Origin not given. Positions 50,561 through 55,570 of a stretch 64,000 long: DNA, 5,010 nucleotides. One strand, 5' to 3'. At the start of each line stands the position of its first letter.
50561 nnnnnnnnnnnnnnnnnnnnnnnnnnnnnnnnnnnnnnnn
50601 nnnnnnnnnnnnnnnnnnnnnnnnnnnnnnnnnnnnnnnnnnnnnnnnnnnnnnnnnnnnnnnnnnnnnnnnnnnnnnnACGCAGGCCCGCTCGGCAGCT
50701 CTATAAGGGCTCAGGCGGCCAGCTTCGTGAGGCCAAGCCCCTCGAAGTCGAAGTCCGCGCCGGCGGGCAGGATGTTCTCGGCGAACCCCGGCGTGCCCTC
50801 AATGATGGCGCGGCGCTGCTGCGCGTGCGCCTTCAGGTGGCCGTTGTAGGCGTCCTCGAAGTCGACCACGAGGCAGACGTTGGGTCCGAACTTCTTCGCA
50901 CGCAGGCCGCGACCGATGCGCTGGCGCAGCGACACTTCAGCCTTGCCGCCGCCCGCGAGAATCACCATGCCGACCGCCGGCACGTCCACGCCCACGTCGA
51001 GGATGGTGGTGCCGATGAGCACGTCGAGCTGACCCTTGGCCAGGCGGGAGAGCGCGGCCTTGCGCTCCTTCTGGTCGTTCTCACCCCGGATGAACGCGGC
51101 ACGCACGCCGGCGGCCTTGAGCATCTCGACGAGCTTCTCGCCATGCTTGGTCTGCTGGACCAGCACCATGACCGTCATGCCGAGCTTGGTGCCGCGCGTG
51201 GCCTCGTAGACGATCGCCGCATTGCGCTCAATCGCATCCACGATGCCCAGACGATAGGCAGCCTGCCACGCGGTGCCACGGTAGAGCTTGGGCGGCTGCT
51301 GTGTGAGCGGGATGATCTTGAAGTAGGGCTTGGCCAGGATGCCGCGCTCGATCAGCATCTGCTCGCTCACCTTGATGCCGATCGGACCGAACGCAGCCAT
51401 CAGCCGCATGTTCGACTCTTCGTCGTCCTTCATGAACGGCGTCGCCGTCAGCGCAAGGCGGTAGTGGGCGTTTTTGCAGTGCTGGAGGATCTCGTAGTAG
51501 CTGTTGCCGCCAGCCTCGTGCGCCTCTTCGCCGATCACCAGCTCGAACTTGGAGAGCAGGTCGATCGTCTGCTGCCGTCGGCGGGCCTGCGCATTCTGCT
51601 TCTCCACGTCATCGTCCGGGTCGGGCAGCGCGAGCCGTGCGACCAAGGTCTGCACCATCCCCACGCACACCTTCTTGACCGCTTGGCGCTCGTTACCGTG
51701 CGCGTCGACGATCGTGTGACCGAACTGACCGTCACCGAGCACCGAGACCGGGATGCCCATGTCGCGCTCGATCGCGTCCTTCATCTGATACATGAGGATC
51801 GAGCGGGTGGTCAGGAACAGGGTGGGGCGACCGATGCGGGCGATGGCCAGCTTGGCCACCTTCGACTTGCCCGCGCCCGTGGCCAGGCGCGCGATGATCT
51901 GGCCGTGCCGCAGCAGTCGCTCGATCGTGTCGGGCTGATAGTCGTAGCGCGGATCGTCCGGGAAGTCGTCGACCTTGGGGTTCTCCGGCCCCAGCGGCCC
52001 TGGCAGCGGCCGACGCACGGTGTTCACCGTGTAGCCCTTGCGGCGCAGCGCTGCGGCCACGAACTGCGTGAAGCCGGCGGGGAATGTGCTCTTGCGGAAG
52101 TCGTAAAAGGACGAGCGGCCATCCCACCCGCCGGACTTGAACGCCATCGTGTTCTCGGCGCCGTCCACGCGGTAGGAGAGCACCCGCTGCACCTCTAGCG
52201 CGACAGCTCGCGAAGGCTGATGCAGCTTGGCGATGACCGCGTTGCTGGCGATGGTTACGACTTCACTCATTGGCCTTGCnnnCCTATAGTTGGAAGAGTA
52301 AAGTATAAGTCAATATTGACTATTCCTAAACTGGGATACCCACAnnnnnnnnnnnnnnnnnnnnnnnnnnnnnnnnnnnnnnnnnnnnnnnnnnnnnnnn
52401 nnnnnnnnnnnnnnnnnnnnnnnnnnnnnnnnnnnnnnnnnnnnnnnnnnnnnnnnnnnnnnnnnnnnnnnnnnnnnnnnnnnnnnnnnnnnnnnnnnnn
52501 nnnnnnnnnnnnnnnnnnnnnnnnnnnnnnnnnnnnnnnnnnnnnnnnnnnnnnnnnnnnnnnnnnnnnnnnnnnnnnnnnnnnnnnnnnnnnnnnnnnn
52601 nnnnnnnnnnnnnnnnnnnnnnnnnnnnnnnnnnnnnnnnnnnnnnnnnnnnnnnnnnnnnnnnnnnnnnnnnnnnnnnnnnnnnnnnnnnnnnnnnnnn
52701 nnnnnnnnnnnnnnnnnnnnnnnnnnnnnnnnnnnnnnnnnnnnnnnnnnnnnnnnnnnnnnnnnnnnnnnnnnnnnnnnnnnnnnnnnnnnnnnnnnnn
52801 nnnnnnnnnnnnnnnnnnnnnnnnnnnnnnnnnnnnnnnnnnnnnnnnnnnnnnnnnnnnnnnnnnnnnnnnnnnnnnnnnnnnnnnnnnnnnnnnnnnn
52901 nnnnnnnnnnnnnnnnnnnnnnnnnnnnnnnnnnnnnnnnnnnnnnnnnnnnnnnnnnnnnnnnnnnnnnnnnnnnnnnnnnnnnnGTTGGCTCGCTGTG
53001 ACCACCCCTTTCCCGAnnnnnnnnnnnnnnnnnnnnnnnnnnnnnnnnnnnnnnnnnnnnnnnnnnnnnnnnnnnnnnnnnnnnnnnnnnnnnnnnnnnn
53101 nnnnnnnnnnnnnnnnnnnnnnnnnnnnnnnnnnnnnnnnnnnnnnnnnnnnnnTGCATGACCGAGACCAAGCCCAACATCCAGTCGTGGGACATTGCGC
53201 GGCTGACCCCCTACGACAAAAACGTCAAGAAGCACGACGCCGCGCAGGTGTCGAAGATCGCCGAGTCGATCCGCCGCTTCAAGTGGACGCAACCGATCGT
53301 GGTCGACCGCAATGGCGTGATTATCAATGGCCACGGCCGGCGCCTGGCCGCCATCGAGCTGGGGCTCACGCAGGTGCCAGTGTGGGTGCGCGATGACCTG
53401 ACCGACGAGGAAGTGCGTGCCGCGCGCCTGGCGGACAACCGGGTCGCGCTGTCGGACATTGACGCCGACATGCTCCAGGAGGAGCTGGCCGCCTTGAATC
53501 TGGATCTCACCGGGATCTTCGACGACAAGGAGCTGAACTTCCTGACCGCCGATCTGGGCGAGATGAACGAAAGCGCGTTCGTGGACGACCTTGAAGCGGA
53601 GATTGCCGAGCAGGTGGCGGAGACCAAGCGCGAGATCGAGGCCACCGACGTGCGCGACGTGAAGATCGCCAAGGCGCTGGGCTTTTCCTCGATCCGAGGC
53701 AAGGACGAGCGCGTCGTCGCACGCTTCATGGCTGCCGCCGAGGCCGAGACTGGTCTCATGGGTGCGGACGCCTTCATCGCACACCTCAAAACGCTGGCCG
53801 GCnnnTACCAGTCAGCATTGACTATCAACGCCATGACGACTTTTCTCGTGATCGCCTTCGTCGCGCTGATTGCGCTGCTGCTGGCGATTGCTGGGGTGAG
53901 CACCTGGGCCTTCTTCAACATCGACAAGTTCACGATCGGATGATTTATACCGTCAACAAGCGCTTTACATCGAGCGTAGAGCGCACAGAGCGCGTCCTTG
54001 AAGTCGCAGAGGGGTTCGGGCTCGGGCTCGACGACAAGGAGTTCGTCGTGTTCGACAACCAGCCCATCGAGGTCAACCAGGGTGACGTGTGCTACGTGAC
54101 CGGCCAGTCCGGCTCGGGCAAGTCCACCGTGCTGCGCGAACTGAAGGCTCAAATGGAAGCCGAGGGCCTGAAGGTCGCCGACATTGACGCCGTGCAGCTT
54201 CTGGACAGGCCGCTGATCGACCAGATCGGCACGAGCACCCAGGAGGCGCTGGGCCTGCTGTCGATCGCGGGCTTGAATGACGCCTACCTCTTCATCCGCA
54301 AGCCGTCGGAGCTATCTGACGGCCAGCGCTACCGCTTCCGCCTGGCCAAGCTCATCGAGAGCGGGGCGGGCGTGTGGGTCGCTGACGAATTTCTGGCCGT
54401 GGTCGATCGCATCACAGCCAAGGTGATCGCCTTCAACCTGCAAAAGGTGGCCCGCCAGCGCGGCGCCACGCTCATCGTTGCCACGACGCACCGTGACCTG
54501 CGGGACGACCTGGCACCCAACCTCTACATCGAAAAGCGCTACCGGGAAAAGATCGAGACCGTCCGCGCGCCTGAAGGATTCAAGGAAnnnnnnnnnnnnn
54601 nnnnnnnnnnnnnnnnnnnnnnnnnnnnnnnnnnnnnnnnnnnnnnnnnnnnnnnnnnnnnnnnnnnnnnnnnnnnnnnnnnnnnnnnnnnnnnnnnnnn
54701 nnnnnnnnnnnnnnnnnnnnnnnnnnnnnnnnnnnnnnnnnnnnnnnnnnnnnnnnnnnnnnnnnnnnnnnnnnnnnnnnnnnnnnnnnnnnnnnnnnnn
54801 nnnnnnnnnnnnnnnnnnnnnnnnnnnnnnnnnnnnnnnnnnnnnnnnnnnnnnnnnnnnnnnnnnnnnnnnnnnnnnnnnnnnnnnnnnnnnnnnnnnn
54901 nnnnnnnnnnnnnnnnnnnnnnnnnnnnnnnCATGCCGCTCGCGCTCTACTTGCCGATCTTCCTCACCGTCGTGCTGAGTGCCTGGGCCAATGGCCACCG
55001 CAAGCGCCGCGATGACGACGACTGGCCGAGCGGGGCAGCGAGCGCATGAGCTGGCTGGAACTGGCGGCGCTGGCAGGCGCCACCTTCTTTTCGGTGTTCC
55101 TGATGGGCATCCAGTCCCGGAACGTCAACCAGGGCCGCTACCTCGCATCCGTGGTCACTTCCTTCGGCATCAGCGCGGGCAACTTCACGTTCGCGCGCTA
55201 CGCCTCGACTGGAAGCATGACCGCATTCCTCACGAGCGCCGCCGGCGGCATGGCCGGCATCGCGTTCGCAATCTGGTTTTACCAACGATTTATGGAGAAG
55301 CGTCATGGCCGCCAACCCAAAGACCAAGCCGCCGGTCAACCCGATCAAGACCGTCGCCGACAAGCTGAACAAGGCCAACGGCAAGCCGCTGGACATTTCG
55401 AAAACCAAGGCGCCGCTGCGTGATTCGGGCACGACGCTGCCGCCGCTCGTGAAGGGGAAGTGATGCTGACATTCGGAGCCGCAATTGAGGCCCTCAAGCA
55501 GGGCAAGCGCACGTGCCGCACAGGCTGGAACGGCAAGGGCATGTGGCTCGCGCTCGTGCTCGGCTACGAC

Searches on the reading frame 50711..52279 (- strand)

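Call 79: search_protein_families(library=padloc, proteins=[window:50711-52279:-], max_evalue=0.001)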
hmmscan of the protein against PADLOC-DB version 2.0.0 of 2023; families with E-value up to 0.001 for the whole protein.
window:50711-52279:- (522 aa): 21 families
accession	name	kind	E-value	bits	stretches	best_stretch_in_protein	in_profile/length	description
PDLC02707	PbeA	-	7.4e-27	92.2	2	111-323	253-455/672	PbeA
PDLC02704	PbeA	-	2.1e-25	87.3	2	231-325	370-462/682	PbeA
PDLC02703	PbeA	-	1.4e-17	61.5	2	370-476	512-615/626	PbeA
PDLC02706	PbeA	-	4.5e-12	43.4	2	401-463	599-661/722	PbeA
PDLC03658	mREase_IV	-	1.2e-11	41.1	1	244-479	335-562/953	Type IV methyl-directed restriction enzyme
PDLC03659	mREase_IV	-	1.4e-11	41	1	243-488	334-579/945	Type IV methyl-directed restriction enzyme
PDLC02503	BrxHI|BrxHII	-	7.4e-09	32.4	1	342-469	227-350/698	BrxHI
PDLC03928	PsyrT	-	3.6e-08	30.2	1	332-464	206-338/689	-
PDLC02870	DpdF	-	7.7e-08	29.3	1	347-461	209-320/534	DpdF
PDLC02864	DpdF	-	2.9e-07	27.7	1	353-460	220-327/610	DpdF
PDLC01769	Cas3g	-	2.9e-07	27.5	1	355-475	260-382/836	-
PDLC02705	PbeA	-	1.6e-06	24.6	1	364-461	522-620/691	PbeA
PDLC02897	DpdJ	-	2.5e-05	20.2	1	370-458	358-448/1570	DpdJ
PDLC02872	DpdF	-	5.3e-05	19.9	1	369-443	397-477/859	DpdF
PDLC02867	DpdF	-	7.6e-05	19.2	1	371-460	377-467/855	DpdF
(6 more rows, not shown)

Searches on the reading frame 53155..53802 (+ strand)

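Call 3: search_protein_families(library=pfam, proteins=[window:53155-53802:+], max_evalue=0.01)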
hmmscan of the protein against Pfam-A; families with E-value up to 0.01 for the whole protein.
window:53155-53802:+ (216 aa): 1 family
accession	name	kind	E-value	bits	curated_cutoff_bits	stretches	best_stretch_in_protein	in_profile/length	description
PF02195.25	ParB_N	-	8.6e-06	26.1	26.3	1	25-95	20-93/95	ParB N-terminal domain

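Call 4: search_protein_families(library=phrogs, proteins=[window:53155-53802:+], max_evalue=0.01)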
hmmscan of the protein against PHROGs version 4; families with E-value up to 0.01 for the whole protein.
window:53155-53802:+ (216 aa): 19 families
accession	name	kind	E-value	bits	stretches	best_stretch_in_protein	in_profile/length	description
phrog_930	-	DNA, RNA and nucleotide metabolism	9.4e-85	285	1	7-214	5-216/223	ParB-like partition protein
phrog_620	-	DNA, RNA and nucleotide metabolism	4e-43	149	1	4-161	4-163/217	ParB-like partition protein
phrog_498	-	other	1.1e-39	137.6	1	2-151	28-186/633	DNA methyltransferase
phrog_15396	-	DNA, RNA and nucleotide metabolism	2.3e-32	113.8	1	9-157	4-157/258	ParB-like partition nuclease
phrog_8071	-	DNA, RNA and nucleotide metabolism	8.4e-27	95.4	1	8-144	6-145/389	ParB-like partition protein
phrog_940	-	DNA, RNA and nucleotide metabolism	1.1e-22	81.9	1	8-151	5-141/388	nuclease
phrog_723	-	DNA, RNA and nucleotide metabolism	2.6e-18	67.6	1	4-214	8-219/223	ParB-like partition protein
phrog_9353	-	unknown function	1.7e-15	58.6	1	16-164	18-176/245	-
phrog_18056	-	DNA, RNA and nucleotide metabolism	3e-15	57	1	9-101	3-94/387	ParB-like partition nuclease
phrog_4715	-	DNA, RNA and nucleotide metabolism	6.4e-12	45.6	1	3-112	141-249/630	ParB-like partition protein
phrog_5475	-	unknown function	4.6e-10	39.9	1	11-115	5-104/458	-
phrog_6218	-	DNA, RNA and nucleotide metabolism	2e-09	38.1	1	16-95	12-96/506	ParB-like partition protein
phrog_3264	-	DNA, RNA and nucleotide metabolism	4.1e-09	37.5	1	9-103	49-148/337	ParB-like partition protein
phrog_26387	-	DNA, RNA and nucleotide metabolism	2.6e-06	28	1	5-143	6-143/252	ParB-like partition nuclease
phrog_26377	-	DNA, RNA and nucleotide metabolism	3.8e-06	27.6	1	32-90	30-89/326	ParB-like partition protein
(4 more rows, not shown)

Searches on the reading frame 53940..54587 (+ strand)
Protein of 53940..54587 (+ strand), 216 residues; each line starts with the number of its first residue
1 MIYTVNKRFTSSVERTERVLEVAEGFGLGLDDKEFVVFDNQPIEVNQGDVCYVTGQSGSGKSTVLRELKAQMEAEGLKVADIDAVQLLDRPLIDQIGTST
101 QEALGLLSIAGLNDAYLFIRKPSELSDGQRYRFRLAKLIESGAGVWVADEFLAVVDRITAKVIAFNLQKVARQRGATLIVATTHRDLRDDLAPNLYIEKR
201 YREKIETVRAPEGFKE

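Call 3: search_protein_families(library=pfam, proteins=[window:53940-54587:+], max_evalue=0.01)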
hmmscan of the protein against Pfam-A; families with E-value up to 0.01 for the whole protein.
window:53940-54587:+ (216 aa): 16 families
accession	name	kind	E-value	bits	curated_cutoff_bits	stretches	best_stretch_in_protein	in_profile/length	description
PF00005.33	ABC_tran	-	1.1e-09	39.4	25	1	43-74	6-37/137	ABC transporter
PF13191.12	AAA_16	-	1.7e-07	32.4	32.6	1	48-139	24-124/167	AAA ATPase domain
PF13555.12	AAA_29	-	1.4e-05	25.2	27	1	37-65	11-39/61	P-loop containing region of AAA domain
PF13401.12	AAA_22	-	2.1e-05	25.3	27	1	49-89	6-33/130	AAA domain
PF13604.12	AAA_30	-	6.9e-05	23.1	27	1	48-84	17-54/191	AAA domain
PF25199.1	nSTAND_NTPase5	-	0.00011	22.5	34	1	41-82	34-76/145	Novel STAND NTPase 5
PF01583.26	APS_kinase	-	0.00017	22.1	21.1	1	48-84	2-38/152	Adenylylsulphate kinase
PF20720.3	nSTAND3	-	0.00084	19.5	27.2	1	47-88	16-57/155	Novel STAND NTPase 3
PF00485.24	PRK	-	0.0012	19.1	22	1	53-87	4-38/196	Phosphoribulokinase / Uridine kinase family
PF05673.19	DUF815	-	0.0012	18.5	23.8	1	52-93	57-98/249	Protein of unknown function (DUF815)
PF03266.21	NTPase_1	-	0.0016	18.8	23.9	0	52-80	3-31/168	NTPase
PF03308.22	MeaB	-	0.0021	17.6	23.1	1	50-81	35-66/273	Methylmalonyl Co-A mutase-associated GTPase MeaB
PF13238.12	AAA_18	-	0.0023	18.8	29.4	1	53-83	3-32/128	AAA domain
PF03193.22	RsgA_GTPase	-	0.0046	17.2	30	1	47-75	105-133/174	RsgA GTPase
PF06414.18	Zeta_toxin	-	0.0078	16.1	22.3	0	49-77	17-46/199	Zeta toxin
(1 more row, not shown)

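Call 4: search_protein_families(library=phrogs, proteins=[window:53940-54587:+], max_evalue=0.01)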
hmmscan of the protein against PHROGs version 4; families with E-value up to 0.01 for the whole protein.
window:53940-54587:+ (216 aa): 8 families
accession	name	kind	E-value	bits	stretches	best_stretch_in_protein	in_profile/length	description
phrog_293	-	moron, auxiliary metabolic gene and host takeover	1.2e-44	153.7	1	3-206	120-348/1058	ABC transporter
phrog_11143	-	unknown function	3.5e-24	86.4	1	12-198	8-185/357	-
phrog_2392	-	moron, auxiliary metabolic gene and host takeover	4.8e-06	26.2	0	36-66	495-525/726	ABC transporter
phrog_23675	-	unknown function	0.00035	21.4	1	105-184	23-97/143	-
phrog_800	-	head and packaging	0.0013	18.4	1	45-75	29-59/511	terminase small subunit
phrog_2666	-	head and packaging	0.0018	18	1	45-182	318-462/555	terminase large subunit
phrog_2107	-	other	0.0026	18.5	1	52-80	7-35/201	thymidylate kinase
phrog_239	-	DNA, RNA and nucleotide metabolism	0.0035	17.3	1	47-79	357-390/801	DNA primase/helicase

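Call 47: search_protein_families(library=ncbifam, proteins=[window:53940-54587:+], max_evalue=0.1)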
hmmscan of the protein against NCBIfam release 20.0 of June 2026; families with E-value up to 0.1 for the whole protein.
window:53940-54587:+ (216 aa): 183 families (the best 25 are shown)
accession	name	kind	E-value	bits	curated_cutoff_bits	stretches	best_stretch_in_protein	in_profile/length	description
NF010061.0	PRK13538.1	equivalog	5.8e-17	61.9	195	2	103-189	117-196/211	cytochrome c biogenesis heme-transporting ATPase CcmA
TIGR01189.1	ccmA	equivalog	1e-15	57.9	131.6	2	121-190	124-191/198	heme ABC exporter ATP-binding protein CcmA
TIGR02982.1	heterocyst_DevA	subfamily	2.7e-14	53.3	295.8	2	99-184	118-201/220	ABC exporter ATP-binding subunit, DevA family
TIGR02315.1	ABC_phnC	equivalog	3.7e-14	52.7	266.1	2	100-185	123-206/243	phosphonate ABC transporter ATP-binding protein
TIGR02211.1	LolD_lipo_ex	equivalog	2e-13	50.4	307.75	2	98-197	117-214/221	lipoprotein-releasing ABC transporter ATP-binding protein LolD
TIGR02857.1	CydD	equivalog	1e-12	47.8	435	2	121-186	455-517/529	thiol reductant ABC exporter subunit CydD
TIGR03608.1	L_ocin_972_ABC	subfamily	3e-12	46.5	254.85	2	36-68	12-44/206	putative bacteriocin export ABC transporter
TIGR02673.1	FtsE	equivalog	4.9e-12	46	264.85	2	38-74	18-54/214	cell division ATP-binding protein FtsE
NF000355.4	ribo_prot_ABC_F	equivalog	1e-11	44.4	380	2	37-187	17-176/499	ribosomal protection-like ABC-F family protein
TIGR04521.1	ECF_ATPase_2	equivalog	1.5e-11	43.9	330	2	101-183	122-203/279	energy-coupling factor transporter ATPase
TIGR02314.1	ABC_MetN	equivalog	3.2e-11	42.8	499.7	2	94-186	115-202/343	methionine ABC transporter ATP-binding protein MetN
NF010170.0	PRK13651.1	equivalog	8e-11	41.4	432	2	100-185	142-225/308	cobalt transporter ATP-binding subunit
TIGR04520.1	ECF_ATPase_1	equivalog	3.1e-10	39.9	315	2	34-79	14-59/269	energy-coupling factor transporter ATPase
NF007879.0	PRK10584.1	equivalog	4.2e-10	39.7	336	1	98-187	122-209/228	putative ABC transporter ATP-binding protein YbbA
NF040873.1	AztA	equivalog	4.8e-10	39.3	220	2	117-186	112-180/191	zinc ABC transporter ATP-binding protein AztA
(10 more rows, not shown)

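Call 79: search_protein_families(library=padloc, proteins=[window:53940-54587:+], max_evalue=0.001)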
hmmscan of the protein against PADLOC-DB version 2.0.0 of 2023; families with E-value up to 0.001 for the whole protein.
window:53940-54587:+ (216 aa): 2 families
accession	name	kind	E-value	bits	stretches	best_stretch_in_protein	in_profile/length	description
PDLC04135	mad3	-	8.9e-13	46.5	2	33-69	8-43/374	mads_3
PDLC04140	mad8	-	3.4e-07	28.1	1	28-81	6-62/314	mads_8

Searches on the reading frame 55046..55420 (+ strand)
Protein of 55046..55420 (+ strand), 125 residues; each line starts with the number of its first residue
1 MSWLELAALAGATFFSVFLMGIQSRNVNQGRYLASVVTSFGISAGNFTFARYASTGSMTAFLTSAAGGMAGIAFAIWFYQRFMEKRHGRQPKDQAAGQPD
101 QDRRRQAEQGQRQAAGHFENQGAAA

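Call 3: search_protein_families(library=pfam, proteins=[window:55046-55420:+], max_evalue=0.01)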
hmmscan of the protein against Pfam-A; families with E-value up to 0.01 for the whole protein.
window:55046-55420:+ (125 aa): 0 families

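Call 4: search_protein_families(library=phrogs, proteins=[window:55046-55420:+], max_evalue=0.01)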
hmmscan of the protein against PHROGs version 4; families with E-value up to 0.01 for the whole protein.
window:55046-55420:+ (125 aa): 2 families
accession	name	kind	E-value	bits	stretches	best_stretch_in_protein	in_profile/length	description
phrog_7045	-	lysis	1e-12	49.1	1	4-84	5-88/94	holin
phrog_30225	-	unknown function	8.9e-05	23.7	1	6-81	4-80/89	-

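Call 47: search_protein_families(library=ncbifam, proteins=[window:55046-55420:+], max_evalue=0.1)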
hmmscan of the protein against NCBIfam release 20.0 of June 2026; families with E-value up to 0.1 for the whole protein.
window:55046-55420:+ (125 aa): 1 family
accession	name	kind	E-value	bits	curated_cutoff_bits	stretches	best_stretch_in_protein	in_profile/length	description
NF033778.1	trans_TimA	equivalog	0.015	14.9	200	1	70-117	6-54/198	TIM44-related membrane protein TimA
